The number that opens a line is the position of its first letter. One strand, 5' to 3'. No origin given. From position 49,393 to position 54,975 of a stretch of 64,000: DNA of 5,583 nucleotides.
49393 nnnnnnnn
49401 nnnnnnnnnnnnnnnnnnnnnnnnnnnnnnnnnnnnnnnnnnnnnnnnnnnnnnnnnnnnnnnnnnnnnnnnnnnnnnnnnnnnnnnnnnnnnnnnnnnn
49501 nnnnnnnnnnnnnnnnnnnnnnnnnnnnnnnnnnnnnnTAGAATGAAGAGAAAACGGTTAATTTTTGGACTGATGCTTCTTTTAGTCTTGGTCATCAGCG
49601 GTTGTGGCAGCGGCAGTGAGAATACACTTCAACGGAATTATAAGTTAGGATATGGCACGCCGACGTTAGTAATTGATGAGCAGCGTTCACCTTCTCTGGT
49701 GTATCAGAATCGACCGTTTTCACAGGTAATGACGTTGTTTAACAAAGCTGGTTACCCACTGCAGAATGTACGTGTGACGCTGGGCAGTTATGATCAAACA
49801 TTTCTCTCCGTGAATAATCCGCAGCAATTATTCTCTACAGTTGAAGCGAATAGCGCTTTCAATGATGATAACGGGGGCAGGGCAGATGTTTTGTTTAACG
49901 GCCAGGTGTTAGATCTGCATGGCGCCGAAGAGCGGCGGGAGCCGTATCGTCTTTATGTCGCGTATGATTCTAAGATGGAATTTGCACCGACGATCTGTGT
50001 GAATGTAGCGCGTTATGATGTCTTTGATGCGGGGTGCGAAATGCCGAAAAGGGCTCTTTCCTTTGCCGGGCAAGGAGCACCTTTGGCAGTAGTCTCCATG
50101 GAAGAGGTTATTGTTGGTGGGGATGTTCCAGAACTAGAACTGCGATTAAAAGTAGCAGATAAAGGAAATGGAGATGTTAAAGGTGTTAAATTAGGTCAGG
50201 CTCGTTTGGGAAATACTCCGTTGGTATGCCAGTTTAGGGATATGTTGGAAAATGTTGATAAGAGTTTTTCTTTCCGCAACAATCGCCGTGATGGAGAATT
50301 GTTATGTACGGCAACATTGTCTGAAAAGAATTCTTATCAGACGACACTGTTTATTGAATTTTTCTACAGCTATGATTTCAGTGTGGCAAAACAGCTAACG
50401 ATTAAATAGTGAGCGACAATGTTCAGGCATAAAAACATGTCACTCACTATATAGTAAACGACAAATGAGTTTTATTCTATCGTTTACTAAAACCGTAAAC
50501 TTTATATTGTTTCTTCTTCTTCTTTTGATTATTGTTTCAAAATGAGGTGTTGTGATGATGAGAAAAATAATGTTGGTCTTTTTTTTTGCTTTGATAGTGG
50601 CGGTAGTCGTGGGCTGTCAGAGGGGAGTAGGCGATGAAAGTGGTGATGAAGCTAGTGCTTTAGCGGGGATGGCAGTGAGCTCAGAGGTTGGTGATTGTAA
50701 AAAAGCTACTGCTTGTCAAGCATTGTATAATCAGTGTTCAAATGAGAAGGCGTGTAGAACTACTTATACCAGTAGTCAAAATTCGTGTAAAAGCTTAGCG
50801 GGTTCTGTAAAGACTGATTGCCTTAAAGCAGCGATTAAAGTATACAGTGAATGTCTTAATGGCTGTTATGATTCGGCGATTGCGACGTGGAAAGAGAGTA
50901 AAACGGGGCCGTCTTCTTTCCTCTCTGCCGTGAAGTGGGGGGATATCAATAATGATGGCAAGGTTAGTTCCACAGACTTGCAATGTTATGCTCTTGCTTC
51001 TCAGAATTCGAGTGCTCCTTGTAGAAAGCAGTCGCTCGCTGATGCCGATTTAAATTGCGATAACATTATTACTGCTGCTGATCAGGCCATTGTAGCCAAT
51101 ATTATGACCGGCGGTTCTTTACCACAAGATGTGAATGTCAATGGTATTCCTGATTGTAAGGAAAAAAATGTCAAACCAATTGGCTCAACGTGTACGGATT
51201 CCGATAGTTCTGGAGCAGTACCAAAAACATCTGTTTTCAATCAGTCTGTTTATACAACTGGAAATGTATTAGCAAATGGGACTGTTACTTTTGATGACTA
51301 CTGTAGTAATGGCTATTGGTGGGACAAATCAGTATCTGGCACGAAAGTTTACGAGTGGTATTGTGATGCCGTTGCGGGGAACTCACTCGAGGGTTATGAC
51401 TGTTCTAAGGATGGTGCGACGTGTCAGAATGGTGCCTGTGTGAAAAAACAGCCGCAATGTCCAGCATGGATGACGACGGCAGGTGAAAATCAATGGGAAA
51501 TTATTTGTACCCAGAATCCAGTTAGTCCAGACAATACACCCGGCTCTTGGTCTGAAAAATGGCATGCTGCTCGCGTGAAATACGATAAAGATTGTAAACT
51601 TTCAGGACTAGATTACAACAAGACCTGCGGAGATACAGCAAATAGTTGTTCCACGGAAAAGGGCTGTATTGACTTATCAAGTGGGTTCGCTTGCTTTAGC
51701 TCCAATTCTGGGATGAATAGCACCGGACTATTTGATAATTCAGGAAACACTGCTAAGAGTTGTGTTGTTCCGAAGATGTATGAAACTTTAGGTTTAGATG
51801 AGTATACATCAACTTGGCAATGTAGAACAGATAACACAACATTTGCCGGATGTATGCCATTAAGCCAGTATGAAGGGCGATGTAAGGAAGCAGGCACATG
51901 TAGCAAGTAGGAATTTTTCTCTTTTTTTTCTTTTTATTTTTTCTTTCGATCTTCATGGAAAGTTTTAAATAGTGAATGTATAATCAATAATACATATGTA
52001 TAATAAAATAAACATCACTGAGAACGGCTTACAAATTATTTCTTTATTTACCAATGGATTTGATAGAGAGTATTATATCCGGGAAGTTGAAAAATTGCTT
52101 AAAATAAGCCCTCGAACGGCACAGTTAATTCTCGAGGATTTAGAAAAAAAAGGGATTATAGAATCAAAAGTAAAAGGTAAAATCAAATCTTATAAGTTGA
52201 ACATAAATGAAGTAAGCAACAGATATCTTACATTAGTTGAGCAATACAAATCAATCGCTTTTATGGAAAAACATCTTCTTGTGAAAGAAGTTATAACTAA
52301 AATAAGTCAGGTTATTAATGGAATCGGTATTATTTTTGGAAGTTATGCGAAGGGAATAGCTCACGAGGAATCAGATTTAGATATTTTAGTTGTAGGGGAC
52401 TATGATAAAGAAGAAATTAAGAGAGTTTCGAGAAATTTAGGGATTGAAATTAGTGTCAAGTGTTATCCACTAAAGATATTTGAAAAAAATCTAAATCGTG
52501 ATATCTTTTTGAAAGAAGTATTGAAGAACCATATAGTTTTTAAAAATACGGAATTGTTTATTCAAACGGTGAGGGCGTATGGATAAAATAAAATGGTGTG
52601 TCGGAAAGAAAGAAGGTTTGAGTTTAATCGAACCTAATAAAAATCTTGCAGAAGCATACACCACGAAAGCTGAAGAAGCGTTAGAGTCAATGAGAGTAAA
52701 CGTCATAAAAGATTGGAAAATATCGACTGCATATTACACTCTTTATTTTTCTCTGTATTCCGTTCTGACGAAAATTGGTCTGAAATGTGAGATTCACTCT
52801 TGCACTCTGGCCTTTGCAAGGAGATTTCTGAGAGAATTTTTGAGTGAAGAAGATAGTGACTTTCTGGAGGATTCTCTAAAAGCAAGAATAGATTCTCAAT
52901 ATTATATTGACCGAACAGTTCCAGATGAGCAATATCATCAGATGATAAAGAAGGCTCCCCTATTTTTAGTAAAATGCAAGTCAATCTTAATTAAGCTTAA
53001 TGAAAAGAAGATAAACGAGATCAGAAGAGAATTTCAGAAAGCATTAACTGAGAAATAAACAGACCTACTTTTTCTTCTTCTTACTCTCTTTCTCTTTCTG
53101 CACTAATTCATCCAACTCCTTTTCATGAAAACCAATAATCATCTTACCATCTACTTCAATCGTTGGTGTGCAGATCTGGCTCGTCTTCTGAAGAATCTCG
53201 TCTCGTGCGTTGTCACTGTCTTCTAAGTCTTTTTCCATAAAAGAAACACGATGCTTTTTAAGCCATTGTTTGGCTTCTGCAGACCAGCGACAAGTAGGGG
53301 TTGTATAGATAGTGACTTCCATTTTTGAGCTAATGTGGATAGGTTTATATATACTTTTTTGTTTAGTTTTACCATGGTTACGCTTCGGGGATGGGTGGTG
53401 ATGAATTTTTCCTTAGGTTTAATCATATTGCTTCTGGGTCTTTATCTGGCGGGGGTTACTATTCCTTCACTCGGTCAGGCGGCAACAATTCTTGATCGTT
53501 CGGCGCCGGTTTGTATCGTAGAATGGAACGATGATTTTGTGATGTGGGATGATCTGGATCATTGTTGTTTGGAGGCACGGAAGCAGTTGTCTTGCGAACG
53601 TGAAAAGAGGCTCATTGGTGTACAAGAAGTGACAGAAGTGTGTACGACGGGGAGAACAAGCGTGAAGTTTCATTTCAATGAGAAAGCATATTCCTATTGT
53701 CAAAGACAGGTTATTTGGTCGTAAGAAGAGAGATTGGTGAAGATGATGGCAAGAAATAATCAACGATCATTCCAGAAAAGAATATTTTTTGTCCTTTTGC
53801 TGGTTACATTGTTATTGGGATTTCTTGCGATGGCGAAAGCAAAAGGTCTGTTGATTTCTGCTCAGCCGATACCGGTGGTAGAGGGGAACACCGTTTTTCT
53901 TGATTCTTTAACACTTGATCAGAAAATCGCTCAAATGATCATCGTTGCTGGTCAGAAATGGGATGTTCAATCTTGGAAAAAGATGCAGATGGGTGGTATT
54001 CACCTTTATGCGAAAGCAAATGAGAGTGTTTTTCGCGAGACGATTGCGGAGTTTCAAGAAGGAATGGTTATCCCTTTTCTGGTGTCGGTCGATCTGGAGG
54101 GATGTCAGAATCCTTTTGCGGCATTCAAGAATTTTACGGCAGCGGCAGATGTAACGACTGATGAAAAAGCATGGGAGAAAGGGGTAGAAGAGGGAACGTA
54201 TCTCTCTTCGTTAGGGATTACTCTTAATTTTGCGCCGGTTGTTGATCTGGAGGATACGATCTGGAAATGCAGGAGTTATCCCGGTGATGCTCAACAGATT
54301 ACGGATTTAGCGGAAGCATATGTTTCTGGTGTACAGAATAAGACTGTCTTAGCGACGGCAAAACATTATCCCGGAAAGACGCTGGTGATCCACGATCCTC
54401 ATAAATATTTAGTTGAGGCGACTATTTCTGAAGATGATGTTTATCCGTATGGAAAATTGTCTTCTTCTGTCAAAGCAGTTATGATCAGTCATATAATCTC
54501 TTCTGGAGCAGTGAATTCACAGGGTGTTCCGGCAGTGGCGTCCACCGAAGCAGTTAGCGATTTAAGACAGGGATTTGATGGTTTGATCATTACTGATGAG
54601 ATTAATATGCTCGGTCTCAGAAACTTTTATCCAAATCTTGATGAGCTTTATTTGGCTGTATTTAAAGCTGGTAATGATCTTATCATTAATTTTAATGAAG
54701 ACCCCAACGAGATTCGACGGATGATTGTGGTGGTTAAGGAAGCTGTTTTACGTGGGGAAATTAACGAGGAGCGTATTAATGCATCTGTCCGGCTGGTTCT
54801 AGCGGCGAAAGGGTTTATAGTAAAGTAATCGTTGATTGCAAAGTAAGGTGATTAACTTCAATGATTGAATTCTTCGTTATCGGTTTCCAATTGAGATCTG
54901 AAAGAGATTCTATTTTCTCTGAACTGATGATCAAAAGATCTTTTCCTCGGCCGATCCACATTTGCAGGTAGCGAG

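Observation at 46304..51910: Four-gene envelope locus with no recognisable enzymatic component: pilin-like protein, acidic-headed polytopic membrane protein, lipoprotein, and Cys-rich dockerin-like lipoprotein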

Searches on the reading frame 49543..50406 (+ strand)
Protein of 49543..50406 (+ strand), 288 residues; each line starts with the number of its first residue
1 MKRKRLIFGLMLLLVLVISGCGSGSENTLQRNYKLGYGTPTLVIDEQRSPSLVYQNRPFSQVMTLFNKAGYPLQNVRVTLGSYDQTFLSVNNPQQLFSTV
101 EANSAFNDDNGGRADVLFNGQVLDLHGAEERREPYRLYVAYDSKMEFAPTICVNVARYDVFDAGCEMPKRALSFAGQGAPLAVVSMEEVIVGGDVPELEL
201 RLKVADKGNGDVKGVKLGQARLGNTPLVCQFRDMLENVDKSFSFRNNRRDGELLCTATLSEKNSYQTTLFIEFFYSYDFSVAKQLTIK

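Call 3: search_protein_families(library=pfam, proteins=[window:49543-50406:+], max_evalue=1)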
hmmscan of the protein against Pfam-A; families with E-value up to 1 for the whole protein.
window:49543-50406:+ (288 aa): 0 families

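Call 4: search_protein_families(library=ncbifam, proteins=[window:49543-50406:+], max_evalue=1)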
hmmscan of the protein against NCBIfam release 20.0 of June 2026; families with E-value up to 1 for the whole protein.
window:49543-50406:+ (288 aa): 2 families
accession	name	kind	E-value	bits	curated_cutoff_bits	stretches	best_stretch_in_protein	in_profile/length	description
NF058595.1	invert_tail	domain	0.038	14.3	37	1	6-40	57-87/113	lipo-invert putative C-terminal anchoring domain-containing protein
NF047847.2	SS_mature_LptM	equivalog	0.038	14.1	27.7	1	1-22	1-21/31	LPS translocon maturation chaperone LptM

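Call 28: find_homologous_proteins(query=window:49543-50406:+)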
Query window:49543-50406:+ (288 aa): 13 proteins with E <= 0.001 among 1069 candidates.
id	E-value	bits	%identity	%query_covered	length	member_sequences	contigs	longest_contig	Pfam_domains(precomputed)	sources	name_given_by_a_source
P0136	4.9e-189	644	100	100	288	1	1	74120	-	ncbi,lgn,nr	ncbi:hypothetical protein HYT55_04345 [Candidatus Woesearchaeota archaeon]|nr:hypothetical protein [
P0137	5.1e-160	549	85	94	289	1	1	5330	-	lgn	-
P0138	7.9e-142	489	72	100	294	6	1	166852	-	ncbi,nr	ncbi:hypothetical protein J4210_01420 [Candidatus Woesearchaeota archaeon]|nr:hypothetical protein [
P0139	1.8e-137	475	70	99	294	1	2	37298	-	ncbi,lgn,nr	ncbi:hypothetical protein HY495_02610 [Candidatus Woesearchaeota archaeon]|nr:hypothetical protein [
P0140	8.0e-136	469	70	100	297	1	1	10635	-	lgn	-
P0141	2.1e-131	455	69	94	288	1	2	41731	-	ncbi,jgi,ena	-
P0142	3.6e-130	451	67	94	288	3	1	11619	-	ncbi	-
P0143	1.1e-128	446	68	94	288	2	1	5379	-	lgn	-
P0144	6.1e-128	444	65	100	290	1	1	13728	-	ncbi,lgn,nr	ncbi:hypothetical protein HY496_00670 [Candidatus Woesearchaeota archaeon]|nr:hypothetical protein [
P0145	4.1e-127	441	65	99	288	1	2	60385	-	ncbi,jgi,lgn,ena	-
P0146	1.3e-99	351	56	96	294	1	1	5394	-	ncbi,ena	-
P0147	3.0e-49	186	42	90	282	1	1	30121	-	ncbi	-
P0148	1.6e-45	173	35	99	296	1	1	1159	-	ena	-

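Call 61: search_solved_structures(query=A3, max_evalue=5)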
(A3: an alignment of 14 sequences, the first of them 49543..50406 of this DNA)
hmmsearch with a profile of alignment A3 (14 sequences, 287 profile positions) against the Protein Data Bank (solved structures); distinct sequences matched with E-value up to 5: 6.
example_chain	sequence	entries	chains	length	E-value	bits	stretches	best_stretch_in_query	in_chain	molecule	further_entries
2bvb_A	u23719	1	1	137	0.013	17.7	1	155-188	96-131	MICRONEMAL PROTEIN 1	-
2k2s_A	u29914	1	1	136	0.015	17.6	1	155-188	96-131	Micronemal protein 1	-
8ynx_B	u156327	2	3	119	0.33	13.2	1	56-136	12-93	Cag pathogenicity island protein T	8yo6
8rvj_A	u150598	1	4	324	0.57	12.4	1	89-142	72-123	Type 1 encapsulin shell protein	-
4kh9_A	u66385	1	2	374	0.81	11.9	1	45-119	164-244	hypothetical protein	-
6igx_A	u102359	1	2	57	0.99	11.6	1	232-281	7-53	Condensin complex subunit 2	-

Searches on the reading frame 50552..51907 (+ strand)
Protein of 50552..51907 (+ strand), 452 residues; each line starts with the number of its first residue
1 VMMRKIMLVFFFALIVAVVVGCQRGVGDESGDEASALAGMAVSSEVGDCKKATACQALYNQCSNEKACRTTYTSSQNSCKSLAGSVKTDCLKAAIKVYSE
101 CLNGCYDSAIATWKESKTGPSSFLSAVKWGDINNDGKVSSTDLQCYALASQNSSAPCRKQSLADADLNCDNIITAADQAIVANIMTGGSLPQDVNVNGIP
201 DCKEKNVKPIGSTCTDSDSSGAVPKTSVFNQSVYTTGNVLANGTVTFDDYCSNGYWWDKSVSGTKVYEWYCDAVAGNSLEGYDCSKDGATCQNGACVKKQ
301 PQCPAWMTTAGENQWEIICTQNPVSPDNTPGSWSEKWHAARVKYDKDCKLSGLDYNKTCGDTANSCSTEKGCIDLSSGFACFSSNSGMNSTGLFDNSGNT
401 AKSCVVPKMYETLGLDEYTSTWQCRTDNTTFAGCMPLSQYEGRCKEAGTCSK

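Call 3: search_protein_families(library=pfam, proteins=[window:50552-51907:+], max_evalue=1)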
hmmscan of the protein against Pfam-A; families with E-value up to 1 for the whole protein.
window:50552-51907:+ (452 aa): 2 families
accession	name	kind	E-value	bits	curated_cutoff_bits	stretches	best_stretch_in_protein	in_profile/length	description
PF00404.24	Dockerin_1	-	1.8e-05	25.3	22.9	1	130-183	2-54/57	Dockerin type I domain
PF09018.17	Phage_Capsid_P3_N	-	0.12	12.2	25.3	1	116-185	99-168/263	P3 major capsid protein N-terminal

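Call 4: search_protein_families(library=ncbifam, proteins=[window:50552-51907:+], max_evalue=1)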
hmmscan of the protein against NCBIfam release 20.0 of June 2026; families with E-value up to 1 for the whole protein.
window:50552-51907:+ (452 aa): 0 families

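Call 41: search_solved_structures(query=window:50552-51907:+, max_evalue=1, show_alignments=1)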
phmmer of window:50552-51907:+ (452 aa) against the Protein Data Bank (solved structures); distinct sequences matched with E-value up to 1: 16.
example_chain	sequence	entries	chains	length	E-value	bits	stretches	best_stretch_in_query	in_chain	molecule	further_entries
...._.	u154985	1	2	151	0.0011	20.9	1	126-198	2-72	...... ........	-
8x3a_A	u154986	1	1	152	0.0012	20.8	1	126-198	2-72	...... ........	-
4fl4_A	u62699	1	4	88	0.0015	20.5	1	124-183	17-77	Glycoside hydrolase family 9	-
4cj0_A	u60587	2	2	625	0.005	18.7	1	125-183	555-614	ENDOGLUCANASE D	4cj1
1clc_A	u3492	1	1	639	0.0053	18.7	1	125-183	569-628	ENDOGLUCANASE CELD; EC: 3.2.1.4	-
2vn6_B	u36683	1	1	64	0.019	16.9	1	127-187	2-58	ENDOGLUCANASE A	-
8rpf_A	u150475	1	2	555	0.035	16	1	100-145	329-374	alcohol oxidase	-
1daq_A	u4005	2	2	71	0.035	16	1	126-181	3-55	ENDOGLUCANASE SS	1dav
2mte_A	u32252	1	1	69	0.049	15.5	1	128-181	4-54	Cellulose 1,4-beta-cellobiosidase (reducing end) CelS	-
5lxv_B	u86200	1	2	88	0.085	14.7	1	125-179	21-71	Carbohydrate-binding protein WP_009985128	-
9j5e_A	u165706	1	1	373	0.17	13.7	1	42-121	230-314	Protein HIR2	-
2vn5_B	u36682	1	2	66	0.32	12.8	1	127-187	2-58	ENDOGLUCANASE A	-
2ccl_B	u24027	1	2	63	0.32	12.8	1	128-183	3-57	ENDO-1,4-BETA-XYLANASE Y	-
4czu_A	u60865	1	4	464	0.33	12.8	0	257-397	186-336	CBL-INTERACTING SERINE/THREONINE-PROTEIN KINASE 23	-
4czt_A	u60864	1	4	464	0.35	12.7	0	258-397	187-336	CBL-INTERACTING SERINE/THREONINE-PROTEIN KINASE 23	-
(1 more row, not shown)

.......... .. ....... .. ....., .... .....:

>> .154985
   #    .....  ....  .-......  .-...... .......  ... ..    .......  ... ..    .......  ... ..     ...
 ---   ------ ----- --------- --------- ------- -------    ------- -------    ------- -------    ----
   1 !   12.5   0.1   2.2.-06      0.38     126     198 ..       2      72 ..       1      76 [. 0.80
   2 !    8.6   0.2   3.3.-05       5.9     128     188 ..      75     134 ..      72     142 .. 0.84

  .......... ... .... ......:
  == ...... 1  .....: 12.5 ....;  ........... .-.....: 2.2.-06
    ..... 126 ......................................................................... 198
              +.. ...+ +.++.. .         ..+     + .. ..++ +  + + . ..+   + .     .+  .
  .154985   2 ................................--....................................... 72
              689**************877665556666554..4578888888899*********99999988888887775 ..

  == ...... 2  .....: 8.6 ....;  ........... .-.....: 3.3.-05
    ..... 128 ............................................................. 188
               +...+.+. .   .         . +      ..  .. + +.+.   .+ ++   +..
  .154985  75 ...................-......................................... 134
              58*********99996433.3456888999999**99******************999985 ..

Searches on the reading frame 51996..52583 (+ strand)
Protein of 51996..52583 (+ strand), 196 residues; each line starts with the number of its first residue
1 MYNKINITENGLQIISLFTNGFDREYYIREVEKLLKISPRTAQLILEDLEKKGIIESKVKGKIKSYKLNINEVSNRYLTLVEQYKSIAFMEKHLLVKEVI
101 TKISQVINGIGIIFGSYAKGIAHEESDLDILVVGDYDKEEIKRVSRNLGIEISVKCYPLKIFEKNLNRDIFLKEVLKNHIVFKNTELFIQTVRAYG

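Call 7: search_protein_families(library=pfam, proteins=[window:51996-52583:+], max_evalue=0.01)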
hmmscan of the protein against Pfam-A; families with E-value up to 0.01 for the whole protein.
window:51996-52583:+ (196 aa): 4 families
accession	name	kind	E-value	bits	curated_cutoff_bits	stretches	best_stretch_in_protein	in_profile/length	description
PF18765.7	Polbeta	-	5.5e-08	33.3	26.9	1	112-183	17-89/93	Polymerase beta, Nucleotidyltransferase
PF01909.29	NTP_transf_2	-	8.6e-08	32.9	21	1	112-174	18-89/93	Nucleotidyltransferase domain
PF22600.2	MTPAP-like_central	-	0.00072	20.1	27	1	88-145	18-71/139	Poly(A) RNA polymerase, mitochondrial-like, central palm domain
PF18607.7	HTH_54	-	0.0055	17.3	32.3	1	17-77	19-80/92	ParA helix turn helix domain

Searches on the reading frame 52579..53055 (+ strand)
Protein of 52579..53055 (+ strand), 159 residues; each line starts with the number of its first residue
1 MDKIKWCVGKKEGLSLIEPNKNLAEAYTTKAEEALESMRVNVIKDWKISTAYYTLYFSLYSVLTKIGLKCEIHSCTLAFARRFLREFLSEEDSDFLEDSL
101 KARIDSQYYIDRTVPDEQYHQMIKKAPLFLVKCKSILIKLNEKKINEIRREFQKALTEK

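Call 7: search_protein_families(library=pfam, proteins=[window:52579-53055:+], max_evalue=0.01)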
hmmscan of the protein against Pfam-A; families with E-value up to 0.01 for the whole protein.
window:52579-53055:+ (159 aa): 1 family
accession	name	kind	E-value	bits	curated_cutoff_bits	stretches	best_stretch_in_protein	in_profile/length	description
PF05168.19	HEPN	-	4.7e-05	24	22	1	25-133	2-114/117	HEPN domain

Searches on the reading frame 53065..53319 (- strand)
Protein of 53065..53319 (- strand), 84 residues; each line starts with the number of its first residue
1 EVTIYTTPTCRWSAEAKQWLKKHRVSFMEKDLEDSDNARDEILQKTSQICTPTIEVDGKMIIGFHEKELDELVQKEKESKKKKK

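Call 7: search_protein_families(library=pfam, proteins=[window:53065-53319:-], max_evalue=0.01)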
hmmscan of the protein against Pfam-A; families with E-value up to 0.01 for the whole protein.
window:53065-53319:- (84 aa): 2 families
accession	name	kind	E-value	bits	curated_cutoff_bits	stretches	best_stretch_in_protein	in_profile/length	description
PF00462.30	Glutaredoxin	-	1.5e-14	54.4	22.9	1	2-61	1-60/60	Glutaredoxin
PF13417.12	GST_N_3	-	0.0032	18.2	22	1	5-62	2-58/75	Glutathione S-transferase, N-terminal domain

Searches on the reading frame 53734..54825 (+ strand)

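Call 7: search_protein_families(library=pfam, proteins=[window:53734-54825:+], max_evalue=0.01)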
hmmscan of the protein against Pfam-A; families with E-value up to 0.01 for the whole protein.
window:53734-54825:+ (364 aa): 1 family
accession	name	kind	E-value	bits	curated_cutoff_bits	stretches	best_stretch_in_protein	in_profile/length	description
PF00933.27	Glyco_hydro_3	-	2e-35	123.2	27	1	60-356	1-314/316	Glycosyl hydrolase family 3 N terminal domain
